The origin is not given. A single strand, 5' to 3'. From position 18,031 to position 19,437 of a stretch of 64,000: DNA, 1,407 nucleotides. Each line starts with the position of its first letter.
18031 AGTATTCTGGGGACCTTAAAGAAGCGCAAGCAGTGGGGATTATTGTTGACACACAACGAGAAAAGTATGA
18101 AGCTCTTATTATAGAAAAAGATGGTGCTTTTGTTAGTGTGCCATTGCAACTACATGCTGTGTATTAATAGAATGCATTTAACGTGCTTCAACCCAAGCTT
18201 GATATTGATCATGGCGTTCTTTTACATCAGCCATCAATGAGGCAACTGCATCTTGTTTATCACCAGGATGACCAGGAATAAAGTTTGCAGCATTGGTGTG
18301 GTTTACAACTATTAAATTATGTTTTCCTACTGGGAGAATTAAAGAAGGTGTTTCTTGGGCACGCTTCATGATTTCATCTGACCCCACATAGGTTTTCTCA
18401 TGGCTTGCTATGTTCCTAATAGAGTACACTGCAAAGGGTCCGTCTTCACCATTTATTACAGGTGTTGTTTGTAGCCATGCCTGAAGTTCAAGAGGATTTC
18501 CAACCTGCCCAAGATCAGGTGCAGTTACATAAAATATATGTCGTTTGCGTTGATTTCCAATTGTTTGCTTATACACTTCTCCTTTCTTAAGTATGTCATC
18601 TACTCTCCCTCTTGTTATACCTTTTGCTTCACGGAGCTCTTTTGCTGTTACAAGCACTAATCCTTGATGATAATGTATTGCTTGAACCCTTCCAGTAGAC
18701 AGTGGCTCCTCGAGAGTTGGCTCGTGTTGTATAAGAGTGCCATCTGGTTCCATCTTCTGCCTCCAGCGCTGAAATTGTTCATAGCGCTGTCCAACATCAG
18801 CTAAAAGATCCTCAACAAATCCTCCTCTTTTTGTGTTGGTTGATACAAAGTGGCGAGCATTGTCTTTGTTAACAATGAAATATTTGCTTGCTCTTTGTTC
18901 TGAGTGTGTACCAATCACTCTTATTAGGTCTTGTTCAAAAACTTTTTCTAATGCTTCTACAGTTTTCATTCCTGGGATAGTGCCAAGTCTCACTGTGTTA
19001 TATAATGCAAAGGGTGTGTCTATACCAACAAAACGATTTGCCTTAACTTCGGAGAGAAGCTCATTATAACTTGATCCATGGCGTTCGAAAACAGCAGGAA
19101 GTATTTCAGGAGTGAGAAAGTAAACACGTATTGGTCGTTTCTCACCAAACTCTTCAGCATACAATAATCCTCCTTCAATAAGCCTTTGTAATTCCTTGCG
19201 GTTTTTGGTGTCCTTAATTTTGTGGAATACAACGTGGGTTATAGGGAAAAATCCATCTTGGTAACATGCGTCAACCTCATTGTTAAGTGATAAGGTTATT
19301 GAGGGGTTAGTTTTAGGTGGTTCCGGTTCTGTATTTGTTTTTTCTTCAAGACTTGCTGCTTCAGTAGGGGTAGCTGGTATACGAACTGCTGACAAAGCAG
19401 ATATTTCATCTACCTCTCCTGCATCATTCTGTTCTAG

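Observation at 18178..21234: Bacterial-type sigma-54 activator AAA+ domain (intact GAFTGA) in an archaeal genome, fused to a duplicated C-terminal domain and upstream of a YprB-like exonuclease gene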

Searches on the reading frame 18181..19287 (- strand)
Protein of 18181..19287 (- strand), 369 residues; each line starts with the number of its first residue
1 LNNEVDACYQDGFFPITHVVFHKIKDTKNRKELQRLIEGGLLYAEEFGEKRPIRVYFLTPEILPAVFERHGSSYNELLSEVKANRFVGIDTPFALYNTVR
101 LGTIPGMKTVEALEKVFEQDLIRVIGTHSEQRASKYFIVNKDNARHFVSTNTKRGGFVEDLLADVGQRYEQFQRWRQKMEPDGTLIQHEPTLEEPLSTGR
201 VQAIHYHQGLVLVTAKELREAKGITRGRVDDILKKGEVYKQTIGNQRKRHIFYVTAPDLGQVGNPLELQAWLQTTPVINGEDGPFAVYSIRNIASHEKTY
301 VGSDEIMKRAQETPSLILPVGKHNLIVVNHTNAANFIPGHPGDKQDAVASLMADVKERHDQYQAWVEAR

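Call 21: search_protein_representatives(protein=window:18181-19287:-)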
Query: 369 residues. Proteins with E-value up to 0.001 (for the whole library): 5; up to 1e-10: 2; up to 1e-30: 1. The best 5 are listed.
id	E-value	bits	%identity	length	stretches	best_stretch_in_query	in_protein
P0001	6.4e-248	838.0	100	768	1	1-369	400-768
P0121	8.4e-11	57.9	30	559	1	8-179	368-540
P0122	4.2e-06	42.5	28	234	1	8-176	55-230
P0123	1.8e-05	40.4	24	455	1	8-176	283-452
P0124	4.5e-04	35.8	28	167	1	47-176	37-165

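Call 22: predict_structure(protein=window:18181-19287:-)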
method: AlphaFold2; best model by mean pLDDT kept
length: 369 residues; sequences in the alignment: 1
mean_pLDDT: 36.6   pTM: 0.24
mean pLDDT of the five models: 36.6, 31.4, 31.0, 29.6, 28.6
residues with pLDDT >= 90: 0; 70-90: 0; 50-70: 27; < 50: 342
segments of 3 or more residues with pLDDT < 50: 1-213, 236-260, 265-269, 271-355, 357-369
pLDDT, mean of each block of 10 residues (from residue 1): 35 32 36 41 38 37 38 38 28 25 30 32 29 31 29 32 34 34 29 26 27 54 60 49 34 46 49 40 36 34 37 38 38 36 40 45 42
secondary structure, 60 per line:
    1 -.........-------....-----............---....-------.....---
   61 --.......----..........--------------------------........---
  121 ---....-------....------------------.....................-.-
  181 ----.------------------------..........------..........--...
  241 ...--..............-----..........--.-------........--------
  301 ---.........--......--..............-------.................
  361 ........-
elements in order: H2-10 E18-21 H27-38 E42-45 E53-57 H63-69 H74-83 H110-117 E124-127 E135-138 H157-177 E210-214 H215-219 H226-235 E238-243 E246-255 H256-259 H265-274 E285-289 H304-312 E315-320 E323-329 H330-336 H344-368

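Call 24: find_encoding_contigs(protein=P0121, flank=10000)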
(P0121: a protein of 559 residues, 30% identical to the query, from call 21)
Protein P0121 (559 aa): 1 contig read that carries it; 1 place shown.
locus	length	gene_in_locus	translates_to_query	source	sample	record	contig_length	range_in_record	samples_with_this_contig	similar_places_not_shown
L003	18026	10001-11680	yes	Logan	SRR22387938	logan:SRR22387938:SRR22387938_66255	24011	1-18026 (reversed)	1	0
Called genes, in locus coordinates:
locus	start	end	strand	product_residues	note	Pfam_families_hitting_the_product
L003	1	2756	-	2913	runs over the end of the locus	?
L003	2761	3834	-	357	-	-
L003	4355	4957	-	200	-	PF00702:Hydrolase (weak)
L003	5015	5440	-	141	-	PF00293:NUDIX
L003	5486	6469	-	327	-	-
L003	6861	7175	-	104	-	-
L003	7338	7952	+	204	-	-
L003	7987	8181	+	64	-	-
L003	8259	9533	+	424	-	PF00226:DnaJ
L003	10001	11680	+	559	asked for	PF00158:Sigma54_activat, PF14532:Sigma54_activ_2, PF07724:AAA_2 (weak), PF07728:AAA_5 (weak), PF25601:AAA_lid_14, PF02954:HTH_8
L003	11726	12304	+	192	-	PF09997:DUF2238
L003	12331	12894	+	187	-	-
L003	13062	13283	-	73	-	-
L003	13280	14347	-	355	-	-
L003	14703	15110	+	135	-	-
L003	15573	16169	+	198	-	PF04014:MazE_antitoxin (weak)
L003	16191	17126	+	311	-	-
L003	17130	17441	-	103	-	PF00338:Ribosomal_S10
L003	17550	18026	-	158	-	?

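Call 26: find_encoding_contigs(protein=P0123, flank=10000)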
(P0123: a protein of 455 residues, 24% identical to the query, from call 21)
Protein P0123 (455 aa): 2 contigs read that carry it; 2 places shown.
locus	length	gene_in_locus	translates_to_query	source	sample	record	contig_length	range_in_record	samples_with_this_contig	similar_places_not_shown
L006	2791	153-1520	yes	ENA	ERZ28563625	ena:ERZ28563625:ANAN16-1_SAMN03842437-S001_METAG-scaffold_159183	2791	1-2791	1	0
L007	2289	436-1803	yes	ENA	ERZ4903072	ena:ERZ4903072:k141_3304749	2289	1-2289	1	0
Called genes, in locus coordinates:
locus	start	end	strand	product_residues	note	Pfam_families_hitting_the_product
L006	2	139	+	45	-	?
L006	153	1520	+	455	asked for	PF00158:Sigma54_activat, PF14532:Sigma54_activ_2, PF07724:AAA_2 (faint), PF07728:AAA_5 (weak), PF25601:AAA_lid_14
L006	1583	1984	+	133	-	-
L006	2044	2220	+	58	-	PF04919:DUF655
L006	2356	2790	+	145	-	?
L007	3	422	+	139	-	?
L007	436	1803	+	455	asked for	PF00158:Sigma54_activat, PF14532:Sigma54_activ_2, PF07724:AAA_2 (faint), PF07728:AAA_5 (weak), PF25601:AAA_lid_14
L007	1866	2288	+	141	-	?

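Call 27: find_encoding_contigs(protein=P0122, flank=10000)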
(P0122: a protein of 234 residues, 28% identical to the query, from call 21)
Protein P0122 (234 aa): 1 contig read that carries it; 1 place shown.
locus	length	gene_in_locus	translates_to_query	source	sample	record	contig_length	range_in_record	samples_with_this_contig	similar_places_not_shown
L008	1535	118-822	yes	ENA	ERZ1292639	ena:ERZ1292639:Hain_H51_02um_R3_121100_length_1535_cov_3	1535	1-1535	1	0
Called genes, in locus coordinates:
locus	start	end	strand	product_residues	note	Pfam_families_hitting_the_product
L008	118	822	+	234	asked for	PF25601:AAA_lid_14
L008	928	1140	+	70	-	PF14076:DUF4258 (weak)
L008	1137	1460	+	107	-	PF04014:MazE_antitoxin (weak)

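Call 28: find_encoding_contigs(protein=P0124, flank=10000)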
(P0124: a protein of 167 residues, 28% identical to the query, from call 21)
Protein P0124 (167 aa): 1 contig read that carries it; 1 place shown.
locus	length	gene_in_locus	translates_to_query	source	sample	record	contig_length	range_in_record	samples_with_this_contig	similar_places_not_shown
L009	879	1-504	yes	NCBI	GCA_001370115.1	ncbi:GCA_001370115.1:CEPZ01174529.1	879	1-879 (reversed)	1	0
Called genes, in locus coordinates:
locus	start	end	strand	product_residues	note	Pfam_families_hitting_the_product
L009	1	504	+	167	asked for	?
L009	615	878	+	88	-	?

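Call 33: find_related_loci(query=window:18181-19287:-, collection=genome_contigs, flank=10000)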
Query window:18181-19287:- (369 aa) in genome_contigs; peptide patterns used: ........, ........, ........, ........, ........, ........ (x = any residue, [..] = any of these).
70 stretches matched a pattern, but none encodes a relative of the query by tblastn (E <= 1e-3).

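Call 40: search_protein_families(library=ncbifam, proteins=[L003:17130-17441:-, L003:17550-18026:-, L003:8259-9533:+, L003:11726-12304:+, L003:12331-12894:+, L003:13280-14347:-, L003:16191-17126:+, L003:5486-6469:-, L003:2761-3834:-], max_evalue=0.001)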
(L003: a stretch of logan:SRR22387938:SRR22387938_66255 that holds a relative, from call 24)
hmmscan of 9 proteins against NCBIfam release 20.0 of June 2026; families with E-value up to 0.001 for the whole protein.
L003:17130-17441:- (103 aa): 3 families
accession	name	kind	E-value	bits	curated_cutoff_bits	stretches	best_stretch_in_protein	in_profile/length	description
TIGR01046.1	uS10_euk_arch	equivalog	1.9e-40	137.3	96.25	1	2-100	1-99/99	30S ribosomal protein S10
NF001861.0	PRK00596.1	equivalog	2.1e-18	66.5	85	1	2-99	4-101/102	30S ribosomal protein S10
TIGR01049.1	rpsJ_bact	equivalog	2.7e-18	66.1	72.75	1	2-99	1-98/99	30S ribosomal protein S10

L003:17550-18026:- (158 aa): 9 families
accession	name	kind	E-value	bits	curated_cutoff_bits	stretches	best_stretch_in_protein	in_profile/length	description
NF008969.0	PRK12317.1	subfamily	7.6e-79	265.3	502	1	1-156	270-425/426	elongation factor 1-alpha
TIGR00483.1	EF-1_alpha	equivalog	2.4e-76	256.9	540.1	1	1-156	271-426/427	translation elongation factor EF-1 subunit alpha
NF000766.0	PRK00049.1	subfamily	3.1e-18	65.7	449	1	2-153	259-395/396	elongation factor Tu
NF009372.0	PRK12735.1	subfamily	7.6e-18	64.5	479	1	2-153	259-395/396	elongation factor Tu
NF009373.0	PRK12736.1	subfamily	2e-17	63.1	452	1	2-152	257-392/394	elongation factor Tu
TIGR00485.1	EF-Tu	equivalog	1.6e-16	60.1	522.4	1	2-153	257-393/394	elongation factor Tu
NF004035.0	PRK05506.1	subfamily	1.3e-11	43.5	715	1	1-151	285-432/632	bifunctional sulfate adenylyltransferase subunit 1/adenylylsulfate kinase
TIGR02034.1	CysN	subfamily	2.8e-11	43.1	336.1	1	1-148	261-405/406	sulfate adenylyltransferase, large subunit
NF003478.0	PRK05124.1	equivalog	4.7e-06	25.5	590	1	2-155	289-439/475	sulfate adenylyltransferase subunit CysN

L003:8259-9533:+ (424 aa): 13 families
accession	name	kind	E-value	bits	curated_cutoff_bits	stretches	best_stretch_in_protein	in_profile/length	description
TIGR02349.1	DnaJ_bact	equivalog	2.9e-11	43.4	377.2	1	30-126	2-84/354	molecular chaperone DnaJ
NF008035.0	PRK10767.1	subfamily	9.5e-09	34.8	338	1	30-106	6-69/374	molecular chaperone DnaJ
NF010872.0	PRK14279.1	equivalog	2.4e-08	33.5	556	1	29-101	10-77/394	molecular chaperone DnaJ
NF010894.0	PRK14301.1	equivalog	5e-08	32.3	548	1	30-75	6-51/373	chaperone protein DnaJ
NF050028.1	CldAdptActJ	equivalog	7e-08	32.9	150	1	30-92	4-66/93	cold adaptation protein ActJcold adaptation protein ActJ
NF010874.0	PRK14281.1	equivalog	1.3e-07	31.1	619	1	30-74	5-49/397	chaperone protein DnaJ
NF010885.0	PRK14292.1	equivalog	6.3e-07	28.7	585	1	30-88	4-56/371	chaperone protein DnaJ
NF006948.0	PRK09430.1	equivalog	3.3e-06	26.9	162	1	31-64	203-236/267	co-chaperone DjlA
NF010892.0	PRK14299.1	equivalog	3.7e-06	26.4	392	1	30-73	6-48/291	chaperone protein DnaJ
NF037946.1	terminal_TopJ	equivalog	4.7e-06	25.4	300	1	30-73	7-49/810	terminal organelle assembly protein TopJ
NF010871.0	PRK14278.1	equivalog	8.5e-06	24.9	502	1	30-88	5-57/378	molecular chaperone DnaJ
NF003449.0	PRK05014.1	equivalog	0.0002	21.6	189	0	43-76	18-51/172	co-chaperone HscB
TIGR03835.1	termin_org_DnaJ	equivalog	0.0009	17.7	512.25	1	30-71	4-44/871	terminal organelle assembly protein TopJ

L003:11726-12304:+ (192 aa): 0 families

L003:12331-12894:+ (187 aa): 0 families

L003:13280-14347:- (355 aa): 0 families

L003:16191-17126:+ (311 aa): 0 families

L003:5486-6469:- (327 aa): 0 families

L003:2761-3834:- (357 aa): 0 families

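Call 82: search_protein_families(library=pfam, proteins=[L006:1577-1984:+, L003:12331-12894:+, L003:13280-14347:-, L003:7338-7952:+], max_evalue=0.01)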
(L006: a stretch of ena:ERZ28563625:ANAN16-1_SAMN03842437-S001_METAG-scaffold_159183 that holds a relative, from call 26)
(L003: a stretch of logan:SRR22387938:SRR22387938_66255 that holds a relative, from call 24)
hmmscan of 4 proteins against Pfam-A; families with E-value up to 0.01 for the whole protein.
L006:1577-1984:+ (135 aa): 1 family
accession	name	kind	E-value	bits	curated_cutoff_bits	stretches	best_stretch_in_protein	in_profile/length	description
PF04919.18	DUF655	-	7.4e-38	130.7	22.2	1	5-128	2-129/181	Protein of unknown function (DUF655)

L003:12331-12894:+ (187 aa): 0 families

L003:13280-14347:- (355 aa): 0 families

L003:7338-7952:+ (204 aa): 1 family
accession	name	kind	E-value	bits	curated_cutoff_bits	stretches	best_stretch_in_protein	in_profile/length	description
PF13545.12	HTH_Crp_2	-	0.00014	22.2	27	1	69-126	3-55/70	Crp-like helix-turn-helix domain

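Call 96: search_protein_families(library=phrogs, proteins=[window:18181-19287:-], max_evalue=0.01)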
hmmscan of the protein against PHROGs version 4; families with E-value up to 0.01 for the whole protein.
window:18181-19287:- (369 aa): 0 families

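Call 101: search_dna_similar(query=window:18181-19287:-, collection=plasmids, mode=protein, max_evalue=0.001, max_rows=10)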
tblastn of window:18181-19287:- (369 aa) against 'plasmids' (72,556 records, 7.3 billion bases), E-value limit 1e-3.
No match.

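Call 102: search_dna_similar(query=window:18181-19287:-, collection=phages, mode=protein, max_evalue=0.001, max_rows=10)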
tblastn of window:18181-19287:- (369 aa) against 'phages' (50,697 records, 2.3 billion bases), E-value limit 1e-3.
No match.

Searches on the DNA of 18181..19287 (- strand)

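Call 110: search_rna_families(sources=[L003, L004, L006, L091, L092, L094, L095], threshold=gathering)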
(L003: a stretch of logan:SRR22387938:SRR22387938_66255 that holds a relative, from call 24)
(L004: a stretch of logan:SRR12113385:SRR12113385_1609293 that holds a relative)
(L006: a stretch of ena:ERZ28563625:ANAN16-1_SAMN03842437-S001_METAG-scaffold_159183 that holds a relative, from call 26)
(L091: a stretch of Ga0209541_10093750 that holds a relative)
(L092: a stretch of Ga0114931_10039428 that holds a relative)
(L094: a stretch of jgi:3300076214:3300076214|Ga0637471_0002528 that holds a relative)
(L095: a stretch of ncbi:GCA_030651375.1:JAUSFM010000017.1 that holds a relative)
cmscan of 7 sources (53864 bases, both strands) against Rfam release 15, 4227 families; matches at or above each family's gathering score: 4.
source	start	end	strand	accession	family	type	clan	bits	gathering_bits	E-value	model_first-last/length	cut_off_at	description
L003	12936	13008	+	RF00005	tRNA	Gene; tRNA;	CL00001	62.4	29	3.2e-11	1-71/71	no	tRNA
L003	9820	9903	-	RF00005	tRNA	Gene; tRNA;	CL00001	57.7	29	6.5e-10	1-71/71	no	tRNA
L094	1942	2063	-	RF00005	tRNA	Gene; tRNA;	CL00001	57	29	1e-09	1-71/71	no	tRNA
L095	7058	7179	+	RF00005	tRNA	Gene; tRNA;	CL00001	55.6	29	2.4e-09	1-71/71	no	tRNA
